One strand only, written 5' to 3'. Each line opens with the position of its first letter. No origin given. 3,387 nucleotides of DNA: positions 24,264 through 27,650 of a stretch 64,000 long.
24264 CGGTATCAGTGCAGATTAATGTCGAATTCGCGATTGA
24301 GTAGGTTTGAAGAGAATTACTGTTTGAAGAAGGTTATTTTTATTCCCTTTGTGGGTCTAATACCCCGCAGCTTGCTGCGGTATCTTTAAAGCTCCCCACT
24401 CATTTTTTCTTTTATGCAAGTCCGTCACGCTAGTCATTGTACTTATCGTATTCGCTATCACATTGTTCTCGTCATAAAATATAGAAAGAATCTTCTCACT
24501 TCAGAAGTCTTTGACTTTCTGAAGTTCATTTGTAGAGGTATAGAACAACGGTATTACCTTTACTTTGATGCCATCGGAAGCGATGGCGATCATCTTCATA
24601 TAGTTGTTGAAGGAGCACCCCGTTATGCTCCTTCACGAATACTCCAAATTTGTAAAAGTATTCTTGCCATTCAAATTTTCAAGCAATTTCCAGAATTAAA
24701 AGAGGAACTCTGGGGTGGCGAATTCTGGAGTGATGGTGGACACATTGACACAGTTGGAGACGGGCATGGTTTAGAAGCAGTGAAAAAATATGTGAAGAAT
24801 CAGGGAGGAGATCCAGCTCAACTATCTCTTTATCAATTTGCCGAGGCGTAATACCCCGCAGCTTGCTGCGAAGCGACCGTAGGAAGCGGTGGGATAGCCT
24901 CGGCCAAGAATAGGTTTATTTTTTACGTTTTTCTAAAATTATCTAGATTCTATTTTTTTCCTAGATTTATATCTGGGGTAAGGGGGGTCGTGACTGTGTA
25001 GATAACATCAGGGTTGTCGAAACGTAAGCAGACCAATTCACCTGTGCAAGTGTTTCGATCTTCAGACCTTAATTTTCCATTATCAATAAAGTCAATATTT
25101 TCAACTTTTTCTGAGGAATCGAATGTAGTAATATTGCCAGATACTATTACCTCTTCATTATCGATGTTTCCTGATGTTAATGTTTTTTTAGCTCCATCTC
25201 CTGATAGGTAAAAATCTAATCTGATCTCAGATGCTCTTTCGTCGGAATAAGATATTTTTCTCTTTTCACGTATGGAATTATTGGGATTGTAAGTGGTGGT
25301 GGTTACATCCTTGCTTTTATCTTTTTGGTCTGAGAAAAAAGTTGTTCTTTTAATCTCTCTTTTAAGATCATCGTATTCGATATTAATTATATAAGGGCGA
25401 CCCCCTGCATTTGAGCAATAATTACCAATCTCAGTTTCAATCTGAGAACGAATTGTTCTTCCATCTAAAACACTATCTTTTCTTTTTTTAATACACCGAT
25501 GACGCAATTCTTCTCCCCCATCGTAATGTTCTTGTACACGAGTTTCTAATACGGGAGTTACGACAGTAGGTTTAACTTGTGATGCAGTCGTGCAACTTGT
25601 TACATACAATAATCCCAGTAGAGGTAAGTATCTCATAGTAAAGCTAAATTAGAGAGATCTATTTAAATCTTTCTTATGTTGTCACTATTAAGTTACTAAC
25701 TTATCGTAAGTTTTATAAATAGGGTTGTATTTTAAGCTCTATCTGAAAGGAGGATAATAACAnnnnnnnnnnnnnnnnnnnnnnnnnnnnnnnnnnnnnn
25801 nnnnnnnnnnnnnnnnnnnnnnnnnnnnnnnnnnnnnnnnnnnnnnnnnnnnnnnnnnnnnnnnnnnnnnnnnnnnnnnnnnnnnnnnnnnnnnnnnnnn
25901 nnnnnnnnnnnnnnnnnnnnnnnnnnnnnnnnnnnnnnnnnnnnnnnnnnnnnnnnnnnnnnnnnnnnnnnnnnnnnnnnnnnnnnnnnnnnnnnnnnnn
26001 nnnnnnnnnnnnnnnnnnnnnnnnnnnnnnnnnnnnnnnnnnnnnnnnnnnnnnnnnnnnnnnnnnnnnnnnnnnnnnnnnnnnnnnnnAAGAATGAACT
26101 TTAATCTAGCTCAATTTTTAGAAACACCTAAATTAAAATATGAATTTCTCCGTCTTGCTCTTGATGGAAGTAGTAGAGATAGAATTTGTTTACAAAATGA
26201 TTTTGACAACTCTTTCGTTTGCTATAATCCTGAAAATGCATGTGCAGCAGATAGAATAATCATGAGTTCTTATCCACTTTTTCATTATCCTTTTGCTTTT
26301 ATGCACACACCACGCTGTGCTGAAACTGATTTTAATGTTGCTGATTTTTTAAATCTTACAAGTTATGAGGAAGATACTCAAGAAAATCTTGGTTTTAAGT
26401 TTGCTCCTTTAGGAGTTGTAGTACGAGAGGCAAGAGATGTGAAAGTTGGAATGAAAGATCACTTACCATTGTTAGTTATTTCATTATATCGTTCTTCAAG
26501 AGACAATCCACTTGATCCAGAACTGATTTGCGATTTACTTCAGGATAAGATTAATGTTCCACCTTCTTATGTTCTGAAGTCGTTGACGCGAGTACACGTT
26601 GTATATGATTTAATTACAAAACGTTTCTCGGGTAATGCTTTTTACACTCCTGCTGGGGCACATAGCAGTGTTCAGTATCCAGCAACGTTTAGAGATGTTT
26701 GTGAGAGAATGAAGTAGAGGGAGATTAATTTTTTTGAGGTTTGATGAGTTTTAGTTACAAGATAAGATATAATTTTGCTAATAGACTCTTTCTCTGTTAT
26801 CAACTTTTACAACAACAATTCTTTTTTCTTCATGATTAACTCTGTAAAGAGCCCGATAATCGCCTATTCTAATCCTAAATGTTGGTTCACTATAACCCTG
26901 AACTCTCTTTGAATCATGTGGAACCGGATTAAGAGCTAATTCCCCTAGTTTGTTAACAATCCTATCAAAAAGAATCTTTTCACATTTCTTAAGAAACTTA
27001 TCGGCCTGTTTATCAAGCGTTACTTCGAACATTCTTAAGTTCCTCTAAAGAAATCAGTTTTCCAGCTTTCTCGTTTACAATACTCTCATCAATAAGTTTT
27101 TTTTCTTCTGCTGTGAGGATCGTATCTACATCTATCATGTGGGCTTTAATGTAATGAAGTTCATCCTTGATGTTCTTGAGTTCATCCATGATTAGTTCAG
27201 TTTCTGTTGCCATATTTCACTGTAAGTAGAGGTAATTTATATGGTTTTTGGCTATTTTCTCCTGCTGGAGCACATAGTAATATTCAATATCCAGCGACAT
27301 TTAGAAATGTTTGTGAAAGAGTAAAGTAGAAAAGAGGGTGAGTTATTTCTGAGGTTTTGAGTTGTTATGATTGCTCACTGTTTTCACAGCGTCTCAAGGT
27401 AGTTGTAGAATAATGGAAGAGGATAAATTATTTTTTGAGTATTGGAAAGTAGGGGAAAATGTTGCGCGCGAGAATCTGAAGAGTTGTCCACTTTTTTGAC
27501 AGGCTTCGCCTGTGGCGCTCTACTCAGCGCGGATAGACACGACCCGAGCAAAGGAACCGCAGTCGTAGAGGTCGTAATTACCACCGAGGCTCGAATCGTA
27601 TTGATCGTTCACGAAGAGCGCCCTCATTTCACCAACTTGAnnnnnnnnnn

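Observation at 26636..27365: RelE-type toxin-antitoxin cassette bracketed by ~115-bp direct repeats that duplicate the 3' end of a host gene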

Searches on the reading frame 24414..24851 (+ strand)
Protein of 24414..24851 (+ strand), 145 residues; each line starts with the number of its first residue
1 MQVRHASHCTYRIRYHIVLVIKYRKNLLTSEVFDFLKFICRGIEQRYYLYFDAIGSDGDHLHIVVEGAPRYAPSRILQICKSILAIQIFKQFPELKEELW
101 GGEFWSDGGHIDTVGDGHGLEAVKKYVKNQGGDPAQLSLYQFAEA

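Call 5: search_protein_families(library=pfam, proteins=[window:24414-24851:+], max_evalue=0.01)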
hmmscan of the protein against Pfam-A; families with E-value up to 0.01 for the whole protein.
window:24414-24851:+ (145 aa): 1 family
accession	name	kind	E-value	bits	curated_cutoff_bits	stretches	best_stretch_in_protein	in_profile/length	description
PF01797.21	Y1_Tnp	-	1.2e-28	100.1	23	1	10-130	2-121/121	Transposase IS200 like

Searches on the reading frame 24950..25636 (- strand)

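Call 5: search_protein_families(library=pfam, proteins=[window:24950-25636:-], max_evalue=0.01)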
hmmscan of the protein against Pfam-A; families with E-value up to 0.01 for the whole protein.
window:24950-25636:- (228 aa): 1 family
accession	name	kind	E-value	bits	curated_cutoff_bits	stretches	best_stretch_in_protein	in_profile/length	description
PF19222.5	Noda_Vmethyltr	-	0.0083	16.3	30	0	61-116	15-69/148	Nodavirus Vmethyltransferase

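Call 16: search_protein_families(library=ncbifam, proteins=[window:24950-25636:-], max_evalue=0.01)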
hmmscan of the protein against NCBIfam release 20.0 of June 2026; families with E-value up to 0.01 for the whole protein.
window:24950-25636:- (228 aa): 0 families

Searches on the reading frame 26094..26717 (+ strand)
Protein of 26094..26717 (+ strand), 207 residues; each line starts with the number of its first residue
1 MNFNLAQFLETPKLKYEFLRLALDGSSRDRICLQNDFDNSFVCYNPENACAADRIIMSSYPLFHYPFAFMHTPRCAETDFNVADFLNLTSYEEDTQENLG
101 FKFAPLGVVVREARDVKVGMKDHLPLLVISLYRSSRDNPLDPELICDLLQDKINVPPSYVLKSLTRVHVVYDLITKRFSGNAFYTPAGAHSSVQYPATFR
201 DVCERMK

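Call 5: search_protein_families(library=pfam, proteins=[window:26094-26717:+], max_evalue=0.01)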
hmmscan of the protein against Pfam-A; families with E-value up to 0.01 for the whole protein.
window:26094-26717:+ (207 aa): 0 families

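Call 10: find_homologous_proteins(query=window:26094-26714:+)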
Query window:26094-26714:+ (207 aa): 1 proteins with E <= 0.001 among 100 candidates.
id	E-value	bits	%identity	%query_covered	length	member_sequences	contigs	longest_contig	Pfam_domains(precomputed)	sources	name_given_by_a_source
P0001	2.0e-137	474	100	100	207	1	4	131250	-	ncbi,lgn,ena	-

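Call 11: find_encoding_contigs(protein=window:26094-26717:+, flank=10000, max_places=10)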
Protein window:26094-26717:+ (207 aa): 5 contigs read that carry it; 3 places shown.
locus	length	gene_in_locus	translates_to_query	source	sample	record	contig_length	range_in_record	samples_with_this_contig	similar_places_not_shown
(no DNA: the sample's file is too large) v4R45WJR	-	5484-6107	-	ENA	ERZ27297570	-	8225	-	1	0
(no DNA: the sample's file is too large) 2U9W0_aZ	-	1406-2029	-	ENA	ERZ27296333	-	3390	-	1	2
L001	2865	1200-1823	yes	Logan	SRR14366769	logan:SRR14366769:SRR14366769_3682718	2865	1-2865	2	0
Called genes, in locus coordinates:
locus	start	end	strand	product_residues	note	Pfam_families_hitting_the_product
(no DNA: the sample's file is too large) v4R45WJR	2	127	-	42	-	?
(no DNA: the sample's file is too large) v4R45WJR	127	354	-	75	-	PF01246:Ribosomal_L24e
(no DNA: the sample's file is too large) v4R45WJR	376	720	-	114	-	PF01200:Ribosomal_S28e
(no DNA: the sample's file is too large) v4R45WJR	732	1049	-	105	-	PF01248:Ribosomal_L7Ae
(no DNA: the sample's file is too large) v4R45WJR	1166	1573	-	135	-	PF00293:NUDIX (weak)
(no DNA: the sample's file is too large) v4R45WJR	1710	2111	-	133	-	-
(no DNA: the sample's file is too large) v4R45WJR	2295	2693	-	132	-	-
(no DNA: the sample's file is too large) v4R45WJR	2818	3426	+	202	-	PF12840:HTH_20 (faint), PF01022:HTH_5 (faint)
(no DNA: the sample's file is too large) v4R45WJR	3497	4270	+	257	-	PF04402:SIMPL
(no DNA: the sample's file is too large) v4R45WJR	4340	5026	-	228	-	-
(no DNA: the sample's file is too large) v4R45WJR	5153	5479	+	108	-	-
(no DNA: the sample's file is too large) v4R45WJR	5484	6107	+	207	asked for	-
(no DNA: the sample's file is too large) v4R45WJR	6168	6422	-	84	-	PF05016:ParE_toxin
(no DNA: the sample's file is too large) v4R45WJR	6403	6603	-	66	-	-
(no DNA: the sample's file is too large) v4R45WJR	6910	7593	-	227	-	-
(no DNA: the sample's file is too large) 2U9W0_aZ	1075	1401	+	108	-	-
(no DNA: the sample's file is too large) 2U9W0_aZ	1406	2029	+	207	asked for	-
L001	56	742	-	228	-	-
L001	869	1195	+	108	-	-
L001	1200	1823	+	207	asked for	-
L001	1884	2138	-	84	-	PF05016:ParE_toxin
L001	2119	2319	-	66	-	-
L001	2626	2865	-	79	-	?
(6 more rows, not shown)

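Call 16: search_protein_families(library=ncbifam, proteins=[window:26094-26717:+], max_evalue=0.01)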
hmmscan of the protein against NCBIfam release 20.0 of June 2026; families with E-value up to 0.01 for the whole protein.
window:26094-26717:+ (207 aa): 0 families

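Call 23: search_protein_representatives(protein=window:26094-26714:+)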
Query: 207 residues. Proteins with E-value up to 0.001 (for the whole library): 1; up to 1e-10: 1; up to 1e-30: 1. The best 1 are listed.
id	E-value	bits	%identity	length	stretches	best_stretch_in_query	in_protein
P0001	6.4e-138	473.5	100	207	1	1-207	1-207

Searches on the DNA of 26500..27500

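Call 63: search_rna_families(source=window, start=26500, end=27500, threshold=evalue, max_evalue=1)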
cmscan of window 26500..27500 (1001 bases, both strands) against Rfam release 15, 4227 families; matches with E-value up to 1: 0.
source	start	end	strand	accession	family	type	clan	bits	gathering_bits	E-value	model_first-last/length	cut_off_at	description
